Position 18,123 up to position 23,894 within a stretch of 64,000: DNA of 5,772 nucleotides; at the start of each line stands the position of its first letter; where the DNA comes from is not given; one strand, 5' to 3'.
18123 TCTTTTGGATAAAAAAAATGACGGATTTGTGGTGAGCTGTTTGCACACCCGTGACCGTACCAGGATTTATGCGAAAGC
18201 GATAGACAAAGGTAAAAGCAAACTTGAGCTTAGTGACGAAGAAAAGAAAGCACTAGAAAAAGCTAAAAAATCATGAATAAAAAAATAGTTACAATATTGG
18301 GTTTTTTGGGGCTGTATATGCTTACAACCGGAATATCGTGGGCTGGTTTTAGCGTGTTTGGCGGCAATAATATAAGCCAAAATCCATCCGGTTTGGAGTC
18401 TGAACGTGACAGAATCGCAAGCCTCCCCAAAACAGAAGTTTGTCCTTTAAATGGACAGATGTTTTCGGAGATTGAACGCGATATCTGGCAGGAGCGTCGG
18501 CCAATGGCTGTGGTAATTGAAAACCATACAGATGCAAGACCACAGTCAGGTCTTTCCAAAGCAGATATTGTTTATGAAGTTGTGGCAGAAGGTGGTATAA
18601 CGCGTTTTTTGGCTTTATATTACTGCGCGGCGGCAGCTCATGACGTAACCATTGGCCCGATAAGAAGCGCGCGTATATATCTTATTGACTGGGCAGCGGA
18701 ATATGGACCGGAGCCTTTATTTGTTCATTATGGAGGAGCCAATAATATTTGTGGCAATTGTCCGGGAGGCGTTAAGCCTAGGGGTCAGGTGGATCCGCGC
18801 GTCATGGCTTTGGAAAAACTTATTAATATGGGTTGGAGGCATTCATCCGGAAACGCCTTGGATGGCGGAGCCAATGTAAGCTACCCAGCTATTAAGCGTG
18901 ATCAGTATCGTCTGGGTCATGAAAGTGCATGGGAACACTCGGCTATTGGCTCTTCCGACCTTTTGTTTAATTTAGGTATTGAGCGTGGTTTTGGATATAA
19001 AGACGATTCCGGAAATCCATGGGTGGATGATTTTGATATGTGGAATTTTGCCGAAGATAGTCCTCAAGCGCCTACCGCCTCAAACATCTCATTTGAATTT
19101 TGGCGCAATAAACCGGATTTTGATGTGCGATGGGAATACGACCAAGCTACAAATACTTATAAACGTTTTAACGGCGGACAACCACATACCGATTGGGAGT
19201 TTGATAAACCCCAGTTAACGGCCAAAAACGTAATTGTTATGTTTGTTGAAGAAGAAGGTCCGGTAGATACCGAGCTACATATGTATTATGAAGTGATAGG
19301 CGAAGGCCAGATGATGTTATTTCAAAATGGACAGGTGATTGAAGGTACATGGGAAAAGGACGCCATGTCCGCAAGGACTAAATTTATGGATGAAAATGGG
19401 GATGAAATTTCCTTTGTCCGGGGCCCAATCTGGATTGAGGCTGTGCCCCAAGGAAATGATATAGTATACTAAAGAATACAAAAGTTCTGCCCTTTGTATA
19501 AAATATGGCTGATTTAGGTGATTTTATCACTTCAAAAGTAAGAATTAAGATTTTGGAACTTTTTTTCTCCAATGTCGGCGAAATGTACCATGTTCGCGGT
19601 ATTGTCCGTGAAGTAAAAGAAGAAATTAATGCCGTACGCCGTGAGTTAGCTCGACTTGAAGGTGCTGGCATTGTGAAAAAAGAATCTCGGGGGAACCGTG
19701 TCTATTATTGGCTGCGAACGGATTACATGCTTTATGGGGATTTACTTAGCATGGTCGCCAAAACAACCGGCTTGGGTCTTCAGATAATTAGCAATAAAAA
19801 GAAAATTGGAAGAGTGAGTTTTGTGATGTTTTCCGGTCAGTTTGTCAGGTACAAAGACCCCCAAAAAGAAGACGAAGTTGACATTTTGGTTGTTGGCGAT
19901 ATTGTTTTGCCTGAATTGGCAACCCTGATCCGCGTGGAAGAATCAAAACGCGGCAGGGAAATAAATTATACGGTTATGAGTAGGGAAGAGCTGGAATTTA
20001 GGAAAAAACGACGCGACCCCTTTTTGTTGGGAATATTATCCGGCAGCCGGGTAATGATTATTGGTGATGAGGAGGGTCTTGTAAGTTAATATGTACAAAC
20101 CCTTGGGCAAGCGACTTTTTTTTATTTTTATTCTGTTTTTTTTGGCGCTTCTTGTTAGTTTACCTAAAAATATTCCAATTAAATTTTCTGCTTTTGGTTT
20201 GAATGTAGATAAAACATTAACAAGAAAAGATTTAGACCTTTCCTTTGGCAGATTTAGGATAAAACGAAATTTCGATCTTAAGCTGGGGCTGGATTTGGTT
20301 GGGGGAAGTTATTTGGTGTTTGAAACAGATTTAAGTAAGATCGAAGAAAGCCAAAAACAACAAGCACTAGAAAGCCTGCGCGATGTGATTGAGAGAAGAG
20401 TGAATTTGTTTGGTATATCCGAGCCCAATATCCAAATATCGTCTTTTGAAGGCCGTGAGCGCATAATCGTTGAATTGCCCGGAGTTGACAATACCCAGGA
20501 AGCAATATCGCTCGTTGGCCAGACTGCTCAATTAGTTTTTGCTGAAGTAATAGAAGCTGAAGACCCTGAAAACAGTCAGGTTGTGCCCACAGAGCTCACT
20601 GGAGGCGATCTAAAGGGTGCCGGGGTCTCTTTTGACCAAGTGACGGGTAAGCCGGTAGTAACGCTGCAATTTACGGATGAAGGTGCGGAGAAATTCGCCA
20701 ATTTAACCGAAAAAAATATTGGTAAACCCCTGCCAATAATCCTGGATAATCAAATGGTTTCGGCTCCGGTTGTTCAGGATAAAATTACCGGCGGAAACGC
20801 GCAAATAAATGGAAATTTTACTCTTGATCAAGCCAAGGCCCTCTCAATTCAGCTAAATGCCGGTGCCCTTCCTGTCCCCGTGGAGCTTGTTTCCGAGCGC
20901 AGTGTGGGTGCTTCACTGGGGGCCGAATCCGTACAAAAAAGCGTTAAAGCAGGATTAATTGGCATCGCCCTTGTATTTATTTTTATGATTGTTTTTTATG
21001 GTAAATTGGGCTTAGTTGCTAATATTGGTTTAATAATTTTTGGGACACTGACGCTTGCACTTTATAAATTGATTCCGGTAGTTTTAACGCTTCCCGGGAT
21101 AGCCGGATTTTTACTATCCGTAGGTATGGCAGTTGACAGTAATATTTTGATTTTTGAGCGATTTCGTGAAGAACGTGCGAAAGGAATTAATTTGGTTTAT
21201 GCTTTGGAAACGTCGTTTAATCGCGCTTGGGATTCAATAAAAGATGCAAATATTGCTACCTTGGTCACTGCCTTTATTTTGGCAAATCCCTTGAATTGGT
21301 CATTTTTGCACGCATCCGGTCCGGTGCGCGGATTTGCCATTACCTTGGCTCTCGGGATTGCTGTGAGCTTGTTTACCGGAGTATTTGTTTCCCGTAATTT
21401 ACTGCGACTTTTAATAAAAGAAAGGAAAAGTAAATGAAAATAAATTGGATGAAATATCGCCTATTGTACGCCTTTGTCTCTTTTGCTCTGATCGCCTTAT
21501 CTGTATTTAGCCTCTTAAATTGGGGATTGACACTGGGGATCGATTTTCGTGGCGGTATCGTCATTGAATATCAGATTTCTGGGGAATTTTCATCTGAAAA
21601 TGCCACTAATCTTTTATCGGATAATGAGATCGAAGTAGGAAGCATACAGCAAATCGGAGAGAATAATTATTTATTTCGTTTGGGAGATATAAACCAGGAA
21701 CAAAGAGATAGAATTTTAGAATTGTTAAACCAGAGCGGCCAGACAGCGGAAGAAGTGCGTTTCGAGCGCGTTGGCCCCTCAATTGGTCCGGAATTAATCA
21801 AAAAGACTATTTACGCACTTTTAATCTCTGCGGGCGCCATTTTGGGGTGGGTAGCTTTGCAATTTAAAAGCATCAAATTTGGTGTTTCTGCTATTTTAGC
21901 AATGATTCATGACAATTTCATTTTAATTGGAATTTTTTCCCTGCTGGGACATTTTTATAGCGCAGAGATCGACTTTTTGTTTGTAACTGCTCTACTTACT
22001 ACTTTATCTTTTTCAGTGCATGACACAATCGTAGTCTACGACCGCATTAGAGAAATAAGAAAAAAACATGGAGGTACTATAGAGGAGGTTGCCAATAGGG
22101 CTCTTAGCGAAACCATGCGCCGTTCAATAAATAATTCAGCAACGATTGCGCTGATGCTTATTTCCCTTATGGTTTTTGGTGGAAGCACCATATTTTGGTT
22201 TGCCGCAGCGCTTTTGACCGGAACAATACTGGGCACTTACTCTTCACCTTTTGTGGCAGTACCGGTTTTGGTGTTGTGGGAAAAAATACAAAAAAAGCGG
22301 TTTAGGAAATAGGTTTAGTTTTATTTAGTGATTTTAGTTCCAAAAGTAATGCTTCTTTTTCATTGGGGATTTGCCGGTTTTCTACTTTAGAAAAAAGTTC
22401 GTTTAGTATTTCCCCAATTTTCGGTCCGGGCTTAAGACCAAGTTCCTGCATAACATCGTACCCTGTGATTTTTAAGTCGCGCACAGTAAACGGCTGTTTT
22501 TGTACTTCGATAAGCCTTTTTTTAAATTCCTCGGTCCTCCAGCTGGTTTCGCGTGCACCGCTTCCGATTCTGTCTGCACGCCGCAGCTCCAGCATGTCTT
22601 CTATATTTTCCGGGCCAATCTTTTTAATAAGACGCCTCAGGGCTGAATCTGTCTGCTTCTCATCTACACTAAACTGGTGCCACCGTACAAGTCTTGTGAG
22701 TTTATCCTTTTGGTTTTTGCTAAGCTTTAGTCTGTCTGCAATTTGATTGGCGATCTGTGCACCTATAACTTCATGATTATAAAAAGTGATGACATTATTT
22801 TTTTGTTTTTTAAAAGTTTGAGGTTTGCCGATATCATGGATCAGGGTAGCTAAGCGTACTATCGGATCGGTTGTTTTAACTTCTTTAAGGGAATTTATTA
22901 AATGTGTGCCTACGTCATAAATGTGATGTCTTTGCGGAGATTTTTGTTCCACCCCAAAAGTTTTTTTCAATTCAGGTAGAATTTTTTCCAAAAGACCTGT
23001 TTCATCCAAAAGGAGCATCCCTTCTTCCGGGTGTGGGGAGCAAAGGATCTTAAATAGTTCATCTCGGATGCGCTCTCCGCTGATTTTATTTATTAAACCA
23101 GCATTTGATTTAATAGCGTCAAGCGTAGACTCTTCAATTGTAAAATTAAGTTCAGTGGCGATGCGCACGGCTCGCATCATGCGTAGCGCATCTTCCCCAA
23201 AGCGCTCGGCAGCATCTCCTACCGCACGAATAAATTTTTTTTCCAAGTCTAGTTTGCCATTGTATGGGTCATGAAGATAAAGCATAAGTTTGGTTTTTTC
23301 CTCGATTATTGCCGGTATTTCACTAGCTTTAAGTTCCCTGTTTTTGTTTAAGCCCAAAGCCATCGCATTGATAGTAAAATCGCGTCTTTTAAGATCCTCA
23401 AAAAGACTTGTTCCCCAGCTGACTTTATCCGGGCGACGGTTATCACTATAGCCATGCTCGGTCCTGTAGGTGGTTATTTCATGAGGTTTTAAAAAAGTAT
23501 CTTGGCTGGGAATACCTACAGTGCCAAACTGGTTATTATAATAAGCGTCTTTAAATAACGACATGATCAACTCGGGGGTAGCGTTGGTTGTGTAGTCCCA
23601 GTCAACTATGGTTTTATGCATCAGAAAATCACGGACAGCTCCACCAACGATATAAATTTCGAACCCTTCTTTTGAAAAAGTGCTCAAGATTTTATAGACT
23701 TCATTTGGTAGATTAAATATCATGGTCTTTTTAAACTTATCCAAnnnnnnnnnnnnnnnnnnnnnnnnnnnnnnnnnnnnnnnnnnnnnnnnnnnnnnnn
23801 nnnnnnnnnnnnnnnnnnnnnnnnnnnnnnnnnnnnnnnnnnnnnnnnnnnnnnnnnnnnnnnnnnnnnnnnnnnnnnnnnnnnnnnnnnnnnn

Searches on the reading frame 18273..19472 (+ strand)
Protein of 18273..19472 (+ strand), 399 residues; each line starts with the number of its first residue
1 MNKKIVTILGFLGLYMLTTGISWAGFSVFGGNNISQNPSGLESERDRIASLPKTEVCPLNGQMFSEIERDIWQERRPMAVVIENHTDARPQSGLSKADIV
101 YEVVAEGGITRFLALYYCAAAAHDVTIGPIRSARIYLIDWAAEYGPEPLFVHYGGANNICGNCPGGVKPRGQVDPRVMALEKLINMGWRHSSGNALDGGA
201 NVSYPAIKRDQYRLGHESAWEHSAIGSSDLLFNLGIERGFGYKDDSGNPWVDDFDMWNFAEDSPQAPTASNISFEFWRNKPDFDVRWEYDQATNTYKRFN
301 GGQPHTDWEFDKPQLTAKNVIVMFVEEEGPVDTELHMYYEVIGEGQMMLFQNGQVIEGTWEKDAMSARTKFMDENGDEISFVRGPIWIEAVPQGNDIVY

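Call 79: search_protein_families(library=pfam, proteins=[window:18273-19472:+], max_evalue=0.00001)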
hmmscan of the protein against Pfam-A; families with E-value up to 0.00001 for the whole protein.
window:18273-19472:+ (399 aa): 2 families
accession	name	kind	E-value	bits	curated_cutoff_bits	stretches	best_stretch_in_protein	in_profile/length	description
PF11258.13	DUF3048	-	1.5e-31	110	25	1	73-158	12-93/148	Protein of unknown function (DUF3048) N-terminal domain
PF17479.7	DUF3048_C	-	7.2e-28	97.7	25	1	276-388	5-114/114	Protein of unknown function (DUF3048) C-terminal domain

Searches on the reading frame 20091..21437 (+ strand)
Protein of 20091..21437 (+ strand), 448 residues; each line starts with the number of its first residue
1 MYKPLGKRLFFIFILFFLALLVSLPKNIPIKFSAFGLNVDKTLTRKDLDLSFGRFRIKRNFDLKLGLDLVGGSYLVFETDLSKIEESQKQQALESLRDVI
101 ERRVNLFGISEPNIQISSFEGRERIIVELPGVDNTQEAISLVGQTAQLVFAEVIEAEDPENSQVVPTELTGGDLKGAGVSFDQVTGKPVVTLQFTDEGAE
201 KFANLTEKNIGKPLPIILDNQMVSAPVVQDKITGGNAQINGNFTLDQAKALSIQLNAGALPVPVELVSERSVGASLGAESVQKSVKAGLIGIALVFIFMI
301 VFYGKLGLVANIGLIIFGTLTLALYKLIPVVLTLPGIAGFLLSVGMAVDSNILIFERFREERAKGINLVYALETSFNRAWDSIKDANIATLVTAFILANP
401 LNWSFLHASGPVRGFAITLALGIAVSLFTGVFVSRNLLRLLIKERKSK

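Call 79: search_protein_families(library=pfam, proteins=[window:20091-21437:+], max_evalue=0.00001)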
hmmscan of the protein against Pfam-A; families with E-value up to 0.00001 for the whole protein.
window:20091-21437:+ (448 aa): 4 families
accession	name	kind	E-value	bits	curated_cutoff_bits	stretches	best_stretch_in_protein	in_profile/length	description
PF22599.2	SecDF_P1_head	-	2.4e-33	114.9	27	1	155-262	5-114/114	SecDF, P1 head subdomain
PF21760.3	SecD_1st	-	8.6e-19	67.2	27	1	95-153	3-58/60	Protein translocase subunit SecDF, P1 domain, N-terminal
PF02355.23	SecD_SecF_C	-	7.9e-13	48.7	20.5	1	264-443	13-188/189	Protein export membrane protein SecD/SecF, C-terminal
PF03176.21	MMPL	-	4.7e-06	26.2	20.5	1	282-431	143-298/333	MMPL family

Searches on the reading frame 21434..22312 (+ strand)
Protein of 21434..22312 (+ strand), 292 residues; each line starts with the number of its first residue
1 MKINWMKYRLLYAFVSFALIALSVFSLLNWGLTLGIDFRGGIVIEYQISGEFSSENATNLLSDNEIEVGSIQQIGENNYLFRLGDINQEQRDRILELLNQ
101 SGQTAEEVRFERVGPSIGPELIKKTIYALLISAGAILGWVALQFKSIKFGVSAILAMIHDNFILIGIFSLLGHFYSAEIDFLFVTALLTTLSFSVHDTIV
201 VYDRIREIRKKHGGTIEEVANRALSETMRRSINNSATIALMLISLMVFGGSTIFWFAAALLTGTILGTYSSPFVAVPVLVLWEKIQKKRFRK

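Call 79: search_protein_families(library=pfam, proteins=[window:21434-22312:+], max_evalue=0.00001)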
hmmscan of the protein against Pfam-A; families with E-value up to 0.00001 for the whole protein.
window:21434-22312:+ (292 aa): 1 family
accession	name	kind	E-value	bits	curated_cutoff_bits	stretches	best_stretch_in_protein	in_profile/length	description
PF02355.23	SecD_SecF_C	-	4.8e-48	163.5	20.5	1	97-283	5-187/189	Protein export membrane protein SecD/SecF, C-terminal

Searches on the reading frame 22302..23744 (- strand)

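Call 79: search_protein_families(library=pfam, proteins=[window:22302-23744:-], max_evalue=0.00001)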
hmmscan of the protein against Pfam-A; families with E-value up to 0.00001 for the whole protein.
window:22302-23744:- (480 aa): 4 families
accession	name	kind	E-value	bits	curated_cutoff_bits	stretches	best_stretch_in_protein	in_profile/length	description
PF01743.26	PolyA_pol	-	7.7e-28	97.8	23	1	30-173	1-126/126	Poly A polymerase head domain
PF12627.12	PolyA_pol_RNAbd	-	5.4e-24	84.2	22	1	200-260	1-61/64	Probable RNA and SrmB- binding site of polymerase A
PF13735.12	tRNA_NucTran2_2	-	1.1e-13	51.9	27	1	333-467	25-146/149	tRNA nucleotidyltransferase domain 2 putative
PF01966.28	HD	-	3.1e-09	37.6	22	1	291-367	22-93/116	HD domain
